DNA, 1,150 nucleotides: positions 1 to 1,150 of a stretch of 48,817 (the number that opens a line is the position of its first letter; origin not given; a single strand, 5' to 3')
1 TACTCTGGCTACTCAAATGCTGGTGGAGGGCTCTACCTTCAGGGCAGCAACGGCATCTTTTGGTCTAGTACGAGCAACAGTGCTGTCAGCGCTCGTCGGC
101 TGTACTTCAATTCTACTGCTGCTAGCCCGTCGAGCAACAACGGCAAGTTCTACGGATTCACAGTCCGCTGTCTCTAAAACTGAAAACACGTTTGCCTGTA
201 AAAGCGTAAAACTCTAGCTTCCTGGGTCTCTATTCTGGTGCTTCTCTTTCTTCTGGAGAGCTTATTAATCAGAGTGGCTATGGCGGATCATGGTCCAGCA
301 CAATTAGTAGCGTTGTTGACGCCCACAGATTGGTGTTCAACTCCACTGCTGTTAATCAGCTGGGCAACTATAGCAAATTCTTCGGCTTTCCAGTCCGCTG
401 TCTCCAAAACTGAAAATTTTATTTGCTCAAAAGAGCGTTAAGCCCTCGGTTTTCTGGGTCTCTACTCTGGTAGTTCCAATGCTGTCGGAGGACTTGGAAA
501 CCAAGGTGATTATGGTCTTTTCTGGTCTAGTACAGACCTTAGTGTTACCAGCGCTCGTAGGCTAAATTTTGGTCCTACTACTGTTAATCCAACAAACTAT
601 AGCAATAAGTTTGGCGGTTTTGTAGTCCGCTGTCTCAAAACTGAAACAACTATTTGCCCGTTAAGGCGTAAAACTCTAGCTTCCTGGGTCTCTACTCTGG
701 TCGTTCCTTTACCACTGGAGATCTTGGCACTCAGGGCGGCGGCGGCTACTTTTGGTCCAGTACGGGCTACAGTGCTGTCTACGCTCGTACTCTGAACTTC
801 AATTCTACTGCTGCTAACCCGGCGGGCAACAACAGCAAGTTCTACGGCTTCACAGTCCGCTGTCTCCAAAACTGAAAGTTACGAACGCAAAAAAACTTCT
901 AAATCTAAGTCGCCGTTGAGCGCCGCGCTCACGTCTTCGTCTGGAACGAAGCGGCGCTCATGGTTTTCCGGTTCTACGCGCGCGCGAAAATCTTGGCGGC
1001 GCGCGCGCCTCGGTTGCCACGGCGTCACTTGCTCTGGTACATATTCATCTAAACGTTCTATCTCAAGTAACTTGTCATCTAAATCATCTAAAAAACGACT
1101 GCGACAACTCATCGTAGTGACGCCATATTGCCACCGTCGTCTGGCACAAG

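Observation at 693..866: Variation between cassettes M1 and M4 is concentrated in NNC codons, a DGR-like mutational signature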

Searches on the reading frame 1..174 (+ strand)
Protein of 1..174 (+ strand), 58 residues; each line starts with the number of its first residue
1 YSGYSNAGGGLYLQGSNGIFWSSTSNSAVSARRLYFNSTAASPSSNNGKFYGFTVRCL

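Call 12: search_protein_families(library=pfam, max_evalue=1, proteins=[window:1-174:+])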
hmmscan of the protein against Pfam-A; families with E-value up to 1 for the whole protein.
seq(58 aa): 1 family
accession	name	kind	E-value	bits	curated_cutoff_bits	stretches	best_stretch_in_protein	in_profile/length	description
PF09603.15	Fib_succ_major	-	0.0041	17.8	33.9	1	2-58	130-186/187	Fibrobacter succinogenes major domain (Fib_succ_major)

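Call 13: search_protein_families(library=ncbifam, max_evalue=1, proteins=[window:1-174:+])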
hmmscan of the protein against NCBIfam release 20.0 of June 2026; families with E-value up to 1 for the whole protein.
seq(58 aa): 1 family
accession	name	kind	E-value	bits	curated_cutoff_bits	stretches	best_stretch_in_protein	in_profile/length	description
TIGR02145.1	Fib_succ_major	domain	0.004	17.8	41.65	1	3-58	118-174/176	FISUMP domain-containing protein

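Call 36: search_protein_representatives(alignment_id=A2)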
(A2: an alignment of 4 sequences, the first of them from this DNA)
Query: 4 sequences, 67 profile positions. Proteins with E-value up to 0.001 (for the whole library): 4493; up to 1e-10: 336; up to 1e-30: 11. The best 150 are listed.
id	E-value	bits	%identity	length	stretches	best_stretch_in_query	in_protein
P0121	6.6e-66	234.3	-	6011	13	6-66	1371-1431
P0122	7.9e-48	176.4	-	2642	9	16-65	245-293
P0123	1.1e-46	172.8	-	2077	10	13-66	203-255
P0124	1.4e-46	172.3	-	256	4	7-65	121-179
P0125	7.3e-46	170.1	-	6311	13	8-66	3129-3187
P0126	1.2e-38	146.9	-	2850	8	6-66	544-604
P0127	7.2e-37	141.3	-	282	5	10-64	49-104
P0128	3.4e-35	135.9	-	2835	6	4-67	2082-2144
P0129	3.3e-33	129.5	-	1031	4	4-67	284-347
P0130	5.2e-32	125.7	-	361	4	15-65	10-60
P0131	7.8e-32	125.1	-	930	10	10-66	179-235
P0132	1.3e-30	121.2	-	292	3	14-65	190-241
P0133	1.8e-29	117.6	-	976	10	15-66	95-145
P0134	5.9e-29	115.9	-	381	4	17-65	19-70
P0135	1.4e-28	114.7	-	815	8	12-66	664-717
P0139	5.8e-27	109.5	-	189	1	3-67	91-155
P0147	8.8e-25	102.5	-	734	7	9-66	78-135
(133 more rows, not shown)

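Call 38: find_encoding_contigs(protein=P0139, flank=10000, max_places=10)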
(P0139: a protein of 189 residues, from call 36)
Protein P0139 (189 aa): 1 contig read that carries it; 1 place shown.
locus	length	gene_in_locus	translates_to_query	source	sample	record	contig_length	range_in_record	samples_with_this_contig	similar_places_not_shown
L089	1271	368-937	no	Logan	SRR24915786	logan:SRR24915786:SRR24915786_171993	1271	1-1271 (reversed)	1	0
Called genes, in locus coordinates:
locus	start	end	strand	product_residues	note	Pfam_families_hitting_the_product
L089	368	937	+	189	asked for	PF09603:Fib_succ_major (weak)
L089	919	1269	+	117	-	?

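Call 48: find_homologous_proteins(query=L089:919-1269:+, max_evalue=1e-10)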
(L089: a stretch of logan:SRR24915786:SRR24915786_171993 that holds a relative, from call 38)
Query L089:919-1269:+ (117 aa): 62 proteins with E <= 1e-10 among 65 candidates.
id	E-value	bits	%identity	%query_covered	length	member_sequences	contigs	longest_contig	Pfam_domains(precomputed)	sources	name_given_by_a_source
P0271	2.2e-39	152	62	100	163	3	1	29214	-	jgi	jgi:hypothetical protein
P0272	1.2e-38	150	61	99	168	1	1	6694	-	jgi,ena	-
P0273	2.6e-37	146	63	94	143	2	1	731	-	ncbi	-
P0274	3.0e-37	145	60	97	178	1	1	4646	-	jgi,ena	-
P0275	5.3e-37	145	56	100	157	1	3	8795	-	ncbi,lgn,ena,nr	ncbi:TPA: hypothetical protein DEP21_01925 [Patescibacteria group bacterium]|nr:hypothetical protein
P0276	1.9e-36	143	58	97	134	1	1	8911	-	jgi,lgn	jgi:retron-type reverse transcriptase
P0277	2.0e-36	143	59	99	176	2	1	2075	-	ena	-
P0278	2.3e-36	143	55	100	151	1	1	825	-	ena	-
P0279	3.3e-36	142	58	97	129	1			-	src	-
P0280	4.0e-36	142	57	100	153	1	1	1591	-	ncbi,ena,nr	ncbi:MAG: hypothetical protein K2G66_01890 [Alistipes sp.]|nr:hypothetical protein [Alistipes sp.]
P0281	4.6e-36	142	58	97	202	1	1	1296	-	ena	-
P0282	5.6e-36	141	59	99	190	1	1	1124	-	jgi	jgi:retron-type reverse transcriptase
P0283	6.7e-36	141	56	100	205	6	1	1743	-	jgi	-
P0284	7.1e-36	141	56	97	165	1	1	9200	-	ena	-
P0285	2.6e-35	139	58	95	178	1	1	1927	-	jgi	-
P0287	7.3e-35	138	59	97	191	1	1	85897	-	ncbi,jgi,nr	ncbi:MAG: hypothetical protein LBD11_06390 [Candidatus Peribacteria bacterium]|jgi:retron-type rever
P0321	6.6e-28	115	56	88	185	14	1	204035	PF09603.16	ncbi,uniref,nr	ncbi:FISUMP domain-containing protein [Fibrobacter sp. UWR2]|uniref:FISUMP domain-containing protein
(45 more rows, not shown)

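Call 49: find_encoding_contigs(protein=P0271, flank=10000, max_places=3)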
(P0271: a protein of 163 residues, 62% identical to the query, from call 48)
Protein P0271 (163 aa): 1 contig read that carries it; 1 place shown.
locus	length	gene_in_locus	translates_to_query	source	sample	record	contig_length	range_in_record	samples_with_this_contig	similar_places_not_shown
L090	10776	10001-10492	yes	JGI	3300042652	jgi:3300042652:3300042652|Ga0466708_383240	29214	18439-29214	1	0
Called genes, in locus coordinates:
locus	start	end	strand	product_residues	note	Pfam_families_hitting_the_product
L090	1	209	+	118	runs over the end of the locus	PF19762:DUF6249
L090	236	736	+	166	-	PF04542:Sigma70_r2, PF08281:Sigma70_r4_2, PF04545:Sigma70_r4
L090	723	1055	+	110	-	PF16479:DUF5056 (weak)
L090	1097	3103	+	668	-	PF13371:TPR_9 (weak), PF13414:TPR_11 (weak), PF00515:TPR_1, PF13181:TPR_8 (weak), PF13414:TPR_11, PF00515:TPR_1, PF13414:TPR_11, PF00515:TPR_1, +15 more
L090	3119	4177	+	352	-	PF01916:DS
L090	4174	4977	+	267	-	-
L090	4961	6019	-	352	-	PF00389:2-Hacid_dh, PF02826:2-Hacid_dh_C, PF11890:DUF3410 (weak)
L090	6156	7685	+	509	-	PF03544:TonB_C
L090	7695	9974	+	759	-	PF00580:UvrD-helicase, PF01443:Viral_helicase1 (faint), PF13245:AAA_19, PF13604:AAA_30 (faint), PF13087:AAA_12 (faint), PF13361:UvrD_C, PF13538:UvrD_C_2, PF21196:PcrA_UvrD_tudor (weak)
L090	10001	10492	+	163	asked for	-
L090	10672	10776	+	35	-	?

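Call 50: find_encoding_contigs(protein=P0275, flank=10000, max_places=3)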
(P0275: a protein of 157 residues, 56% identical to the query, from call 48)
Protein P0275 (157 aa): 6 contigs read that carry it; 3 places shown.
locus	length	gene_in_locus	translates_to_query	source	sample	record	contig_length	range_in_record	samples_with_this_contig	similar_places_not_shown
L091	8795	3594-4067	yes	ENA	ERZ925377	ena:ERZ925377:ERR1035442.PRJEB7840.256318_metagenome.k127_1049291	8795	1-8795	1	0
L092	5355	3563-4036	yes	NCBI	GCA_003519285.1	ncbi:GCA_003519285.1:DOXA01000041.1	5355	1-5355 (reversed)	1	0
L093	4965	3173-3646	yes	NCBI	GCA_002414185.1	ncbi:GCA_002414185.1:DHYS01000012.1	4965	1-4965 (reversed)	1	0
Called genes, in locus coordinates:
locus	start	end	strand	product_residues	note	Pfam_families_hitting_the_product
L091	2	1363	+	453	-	?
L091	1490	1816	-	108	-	-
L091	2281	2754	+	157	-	-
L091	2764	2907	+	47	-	-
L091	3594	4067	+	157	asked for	-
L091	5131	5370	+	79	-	-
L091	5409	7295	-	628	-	PF00012:HSP70, PF06723:MreB_Mbl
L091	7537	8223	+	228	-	-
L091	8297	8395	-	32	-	-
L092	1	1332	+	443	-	PF00391:PEP-utilizers, PF02896:PEP-utilizers_C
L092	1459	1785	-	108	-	-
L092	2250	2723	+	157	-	-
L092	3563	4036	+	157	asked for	-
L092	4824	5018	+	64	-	PF22296:bAvd (weak)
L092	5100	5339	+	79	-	-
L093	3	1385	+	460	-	?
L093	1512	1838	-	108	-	-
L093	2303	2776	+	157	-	-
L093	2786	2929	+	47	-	-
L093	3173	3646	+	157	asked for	-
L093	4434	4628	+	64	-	PF22296:bAvd (weak)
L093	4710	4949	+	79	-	-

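Call 55: find_encoding_contigs(protein=P0147, flank=10000, max_places=3)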
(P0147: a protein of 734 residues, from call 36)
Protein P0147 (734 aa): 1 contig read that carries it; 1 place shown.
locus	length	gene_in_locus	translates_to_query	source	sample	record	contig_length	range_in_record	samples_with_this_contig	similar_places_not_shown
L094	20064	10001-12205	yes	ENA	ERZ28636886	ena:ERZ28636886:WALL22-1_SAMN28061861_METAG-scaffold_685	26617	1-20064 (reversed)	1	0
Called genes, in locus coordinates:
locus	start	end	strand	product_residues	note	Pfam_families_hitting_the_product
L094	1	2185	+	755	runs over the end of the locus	-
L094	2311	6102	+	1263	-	-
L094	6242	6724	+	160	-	-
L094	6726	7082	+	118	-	PF22296:bAvd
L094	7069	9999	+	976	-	PF07603:Lcl_C (faint), PF09603:Fib_succ_major (faint), PF26707:DUF8237 (weak)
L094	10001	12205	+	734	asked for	PF07603:Lcl_C (faint), PF09603:Fib_succ_major (faint), PF26707:DUF8237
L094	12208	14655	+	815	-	PF07603:Lcl_C (faint), PF09603:Fib_succ_major (faint), PF26707:DUF8237 (weak)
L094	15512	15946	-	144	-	-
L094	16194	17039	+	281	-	PF09603:Fib_succ_major (faint), PF26707:DUF8237 (weak)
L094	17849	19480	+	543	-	PF00078:RVT_1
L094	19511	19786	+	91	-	PF00216:Bac_DNA_binding, PF18291:HU-HIG (weak)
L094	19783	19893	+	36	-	-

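Call 56: find_encoding_contigs(protein=P0127, flank=10000, max_places=3)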
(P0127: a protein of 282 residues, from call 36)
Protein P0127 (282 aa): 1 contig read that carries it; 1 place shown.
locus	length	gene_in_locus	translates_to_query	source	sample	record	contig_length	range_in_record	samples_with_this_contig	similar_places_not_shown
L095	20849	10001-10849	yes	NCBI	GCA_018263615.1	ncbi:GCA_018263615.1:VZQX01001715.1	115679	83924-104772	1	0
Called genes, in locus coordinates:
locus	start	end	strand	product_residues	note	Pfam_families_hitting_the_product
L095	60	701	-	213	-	PF00953:Glycos_transf_4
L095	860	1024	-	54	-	-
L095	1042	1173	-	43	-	-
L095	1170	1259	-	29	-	-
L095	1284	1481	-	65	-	-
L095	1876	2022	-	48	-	-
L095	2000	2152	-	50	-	-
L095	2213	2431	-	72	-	-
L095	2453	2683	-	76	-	-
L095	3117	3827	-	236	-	-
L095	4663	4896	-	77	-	-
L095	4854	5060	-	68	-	-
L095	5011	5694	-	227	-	-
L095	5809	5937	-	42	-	-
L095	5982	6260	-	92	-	-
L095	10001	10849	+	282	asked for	PF26707:DUF8237 (faint)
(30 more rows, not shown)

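Call 57: search_protein_families(library=pfam, max_evalue=1, proteins=[P0147, P0127, P0139, P0124])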
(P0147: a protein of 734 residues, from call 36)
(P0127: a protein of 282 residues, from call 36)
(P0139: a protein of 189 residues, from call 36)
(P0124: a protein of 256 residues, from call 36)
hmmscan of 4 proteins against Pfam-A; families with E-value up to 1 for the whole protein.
P0147 (734 aa): 3 families
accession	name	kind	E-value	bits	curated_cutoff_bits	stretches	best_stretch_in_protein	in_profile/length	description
PF09603.15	Fib_succ_major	-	1.5e-21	77.9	33.9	4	76-135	128-187/187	Fibrobacter succinogenes major domain (Fib_succ_major)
PF07603.17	Lcl_C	-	5.1e-15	56.2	34.9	2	82-134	64-116/117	Lcl C-terminal domain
PF18096.6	Thump_like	-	0.54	10.6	26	1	581-628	12-63/78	THUMP domain-like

P0127 (282 aa): 3 families
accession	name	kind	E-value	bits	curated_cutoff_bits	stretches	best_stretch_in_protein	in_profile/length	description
PF07603.17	Lcl_C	-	9.6e-05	23.1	34.9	0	231-262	73-105/117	Lcl C-terminal domain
PF06434.19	Aconitase_2_N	-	0.24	11.5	27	0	105-126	60-80/204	Aconitate hydratase 2 N-terminus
PF18216.6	N_formyltrans_C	-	0.98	9.6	25.8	0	13-28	25-39/52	N-formyltransferase dimerization C-terminal domain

P0139 (189 aa): 2 families
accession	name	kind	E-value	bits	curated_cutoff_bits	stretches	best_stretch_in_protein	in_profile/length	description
PF09603.15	Fib_succ_major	-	4.4e-06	27.5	33.9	1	65-154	100-187/187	Fibrobacter succinogenes major domain (Fib_succ_major)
PF08196.16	UL2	-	0.12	12.8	25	1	27-53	29-55/59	UL2 protein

P0124 (256 aa): 2 families
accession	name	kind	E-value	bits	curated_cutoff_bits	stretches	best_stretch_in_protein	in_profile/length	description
PF09603.15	Fib_succ_major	-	3e-12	47.6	33.9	3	191-250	128-186/187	Fibrobacter succinogenes major domain (Fib_succ_major)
PF07603.17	Lcl_C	-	5.1e-05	24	34.9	0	134-179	72-116/117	Lcl C-terminal domain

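Call 74: search_solved_structures(query=L089:919-1269:+, max_evalue=0.01, show_alignments=1)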
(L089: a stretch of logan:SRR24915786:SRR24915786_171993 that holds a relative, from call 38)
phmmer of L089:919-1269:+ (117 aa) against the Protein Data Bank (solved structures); distinct sequences matched with E-value up to 0.01: 1.
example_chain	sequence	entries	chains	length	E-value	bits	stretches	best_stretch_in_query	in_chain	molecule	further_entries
8ub7_A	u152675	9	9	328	8.3e-15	58.6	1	7-114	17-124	Reverse transcriptase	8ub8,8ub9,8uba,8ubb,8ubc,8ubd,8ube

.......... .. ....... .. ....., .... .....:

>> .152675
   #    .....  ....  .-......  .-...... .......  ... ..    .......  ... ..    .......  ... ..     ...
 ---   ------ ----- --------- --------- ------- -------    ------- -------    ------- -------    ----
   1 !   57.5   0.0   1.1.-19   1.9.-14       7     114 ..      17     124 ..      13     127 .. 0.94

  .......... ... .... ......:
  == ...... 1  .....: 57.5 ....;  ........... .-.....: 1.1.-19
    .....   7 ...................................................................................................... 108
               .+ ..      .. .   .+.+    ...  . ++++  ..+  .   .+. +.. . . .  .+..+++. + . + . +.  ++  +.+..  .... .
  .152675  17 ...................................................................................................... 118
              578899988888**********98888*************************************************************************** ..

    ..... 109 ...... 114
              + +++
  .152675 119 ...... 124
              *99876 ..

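Call 75: search_protein_families(library=ncbifam, max_evalue=0.1, proteins=[L089:919-1269:+, P0287, P0275])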
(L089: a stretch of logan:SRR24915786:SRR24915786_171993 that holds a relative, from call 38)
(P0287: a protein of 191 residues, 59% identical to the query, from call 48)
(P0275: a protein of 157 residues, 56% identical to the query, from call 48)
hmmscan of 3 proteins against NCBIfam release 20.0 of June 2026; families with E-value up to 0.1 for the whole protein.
L089:919-1269:+ (117 aa): 1 family
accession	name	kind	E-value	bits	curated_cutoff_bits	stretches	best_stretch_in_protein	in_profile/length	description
TIGR04416.1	group_II_RT_mat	equivalog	3.1e-08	33.1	300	1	26-115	26-117/353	group II intron reverse transcriptase/maturase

P0287 (191 aa): 3 families
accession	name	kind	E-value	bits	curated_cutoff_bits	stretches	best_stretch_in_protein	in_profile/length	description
TIGR04416.1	group_II_RT_mat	equivalog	2.6e-12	46.5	300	1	30-155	31-152/353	group II intron reverse transcriptase/maturase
TIGR04499.1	abortive_AbiA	subfamily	0.00071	18.4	250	1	111-171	131-190/615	AbiA family abortive infection protein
NF038233.2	retron_St85_RT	exception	0.019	14.2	235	1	115-154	78-117/289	retron St85 family RNA-directed DNA polymerase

P0275 (157 aa): 5 families
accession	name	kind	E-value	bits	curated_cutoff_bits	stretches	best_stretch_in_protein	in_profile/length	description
TIGR04416.1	group_II_RT_mat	equivalog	6.6e-11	41.9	300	1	28-154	28-150/353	group II intron reverse transcriptase/maturase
NF041746.1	Drt2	equivalog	0.00055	19.2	390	1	124-153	124-153/416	antiviral reverse transcriptase Drt2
NF038233.2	retron_St85_RT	exception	0.00084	18.7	235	1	116-153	78-115/289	retron St85 family RNA-directed DNA polymerase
NF041747.1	Drt3a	equivalog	0.011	15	200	1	126-153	110-137/412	antiviral reverse transcriptase Drt3a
NF009460.0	PRK12820.1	equivalog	0.046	11.8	1379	1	14-67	255-307/723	bifunctional aspartyl-tRNA synthetase/aspartyl/glutamyl-tRNA amidotransferase subunit C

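Call 88: find_encoding_contigs(protein=P0131, flank=10000, max_places=2)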
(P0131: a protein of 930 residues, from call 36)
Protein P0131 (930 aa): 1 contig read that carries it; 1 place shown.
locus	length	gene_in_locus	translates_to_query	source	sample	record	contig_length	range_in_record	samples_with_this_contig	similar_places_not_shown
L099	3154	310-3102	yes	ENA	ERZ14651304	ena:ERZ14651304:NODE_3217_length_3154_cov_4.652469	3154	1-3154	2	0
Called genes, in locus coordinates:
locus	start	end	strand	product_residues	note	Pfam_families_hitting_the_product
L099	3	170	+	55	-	?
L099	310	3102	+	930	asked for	PF07603:Lcl_C (faint), PF09603:Fib_succ_major (faint), PF26707:DUF8237 (weak)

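Call 92: search_solved_structures(query=A2, max_evalue=1, show_alignments=2)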
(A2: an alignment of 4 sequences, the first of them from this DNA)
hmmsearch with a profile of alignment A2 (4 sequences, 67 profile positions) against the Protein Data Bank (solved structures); distinct sequences matched with E-value up to 1: 0.

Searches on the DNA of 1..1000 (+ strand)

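Call 90: search_rna_families(sources=[L089], threshold=evalue, max_evalue=0.1)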
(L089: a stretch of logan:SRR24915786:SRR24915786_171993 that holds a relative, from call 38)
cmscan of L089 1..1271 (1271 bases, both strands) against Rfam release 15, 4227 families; matches with E-value up to 0.1: 0.
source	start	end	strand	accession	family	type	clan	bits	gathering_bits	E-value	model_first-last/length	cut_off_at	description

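Call 91: search_rna_families(source=window, start=1, end=1000, threshold=evalue, max_evalue=0.1)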
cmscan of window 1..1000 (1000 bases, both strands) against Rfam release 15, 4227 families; matches with E-value up to 0.1: 0.
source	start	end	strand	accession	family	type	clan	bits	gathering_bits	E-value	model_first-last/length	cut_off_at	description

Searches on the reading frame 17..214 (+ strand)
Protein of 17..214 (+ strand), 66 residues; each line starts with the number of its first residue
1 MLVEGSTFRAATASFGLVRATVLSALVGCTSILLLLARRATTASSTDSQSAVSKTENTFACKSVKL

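Call 52: list_cluster_members(proteins=[P0139, L089:919-1269:+, window:17-214:+, window:238-438:+, window:600-869:-, window:16-189:-, L089:376-576:+, L089:337-573:-])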
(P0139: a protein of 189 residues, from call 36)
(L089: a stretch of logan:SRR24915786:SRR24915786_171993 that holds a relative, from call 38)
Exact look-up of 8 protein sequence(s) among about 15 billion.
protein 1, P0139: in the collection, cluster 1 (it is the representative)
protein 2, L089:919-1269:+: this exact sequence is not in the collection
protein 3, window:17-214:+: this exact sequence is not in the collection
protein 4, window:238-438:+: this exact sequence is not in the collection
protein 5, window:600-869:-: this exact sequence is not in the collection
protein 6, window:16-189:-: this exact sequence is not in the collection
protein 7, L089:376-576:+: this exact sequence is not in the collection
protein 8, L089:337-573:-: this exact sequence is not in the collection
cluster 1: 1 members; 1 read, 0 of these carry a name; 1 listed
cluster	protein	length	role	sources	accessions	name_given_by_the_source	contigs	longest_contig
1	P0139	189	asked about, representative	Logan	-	-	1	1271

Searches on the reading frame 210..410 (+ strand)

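Call 12: search_protein_families(library=pfam, max_evalue=1, proteins=[window:210-410:+])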
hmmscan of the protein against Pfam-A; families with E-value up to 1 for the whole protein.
seq(67 aa): 1 family
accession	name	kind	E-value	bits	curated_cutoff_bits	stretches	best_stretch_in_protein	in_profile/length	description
PF25354.1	Ig_NUP210_16th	-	0.063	13.2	27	1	16-38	20-42/72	NUP210-like, Ig-like domain 16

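Call 13: search_protein_families(library=ncbifam, max_evalue=1, proteins=[window:210-410:+])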
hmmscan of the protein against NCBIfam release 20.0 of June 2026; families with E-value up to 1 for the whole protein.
seq(67 aa): 1 family
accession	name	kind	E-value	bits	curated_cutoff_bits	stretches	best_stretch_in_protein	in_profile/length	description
TIGR02145.1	Fib_succ_major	domain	0.015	16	41.65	1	3-67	111-176/176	FISUMP domain-containing protein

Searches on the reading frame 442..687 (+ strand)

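Call 12: search_protein_families(library=pfam, max_evalue=1, proteins=[window:442-687:+])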
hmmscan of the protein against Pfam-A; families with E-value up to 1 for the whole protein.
seq(82 aa): 2 families
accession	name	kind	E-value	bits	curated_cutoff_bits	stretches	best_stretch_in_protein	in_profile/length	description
PF09603.15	Fib_succ_major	-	0.00092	20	33.9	1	2-66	123-187/187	Fibrobacter succinogenes major domain (Fib_succ_major)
PF15412.11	Nse4-Nse3_bdg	-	0.074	13.6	23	1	29-59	7-37/55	Binding domain of Nse4/EID3 to Nse3-MAGE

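Call 13: search_protein_families(library=ncbifam, max_evalue=1, proteins=[window:442-687:+])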
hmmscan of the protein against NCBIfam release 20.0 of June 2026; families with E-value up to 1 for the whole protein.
seq(82 aa): 1 family
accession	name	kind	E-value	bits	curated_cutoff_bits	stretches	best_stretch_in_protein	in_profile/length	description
TIGR02145.1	Fib_succ_major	domain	0.0046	17.7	41.65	1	2-66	110-175/176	FISUMP domain-containing protein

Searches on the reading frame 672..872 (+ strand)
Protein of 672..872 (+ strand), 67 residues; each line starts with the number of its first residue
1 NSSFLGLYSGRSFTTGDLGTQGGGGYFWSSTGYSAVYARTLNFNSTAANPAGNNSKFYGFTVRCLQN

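Call 12: search_protein_families(library=pfam, max_evalue=1, proteins=[window:672-872:+])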
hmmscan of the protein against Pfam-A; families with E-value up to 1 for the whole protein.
seq(67 aa): 2 families
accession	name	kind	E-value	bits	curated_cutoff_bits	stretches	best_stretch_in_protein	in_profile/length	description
PF09603.15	Fib_succ_major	-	0.0076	17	33.9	1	4-65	125-186/187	Fibrobacter succinogenes major domain (Fib_succ_major)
PF16465.11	DUF5046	-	0.025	14.3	25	1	8-51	149-192/264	Domain of unknown function (DUF5046)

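Call 13: search_protein_families(library=ncbifam, max_evalue=1, proteins=[window:672-872:+])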
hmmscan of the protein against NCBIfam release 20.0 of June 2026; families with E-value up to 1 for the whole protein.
seq(67 aa): 1 family
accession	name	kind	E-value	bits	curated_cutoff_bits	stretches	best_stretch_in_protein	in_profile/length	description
TIGR02145.1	Fib_succ_major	domain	0.00039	21.1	41.65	1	3-67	111-176/176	FISUMP domain-containing protein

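Call 17: find_homologous_proteins(query=window:672-872:+, max_evalue=0.01)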
Query seq(67 aa): no candidate shares three 5-residue words with the query. No homologue found.
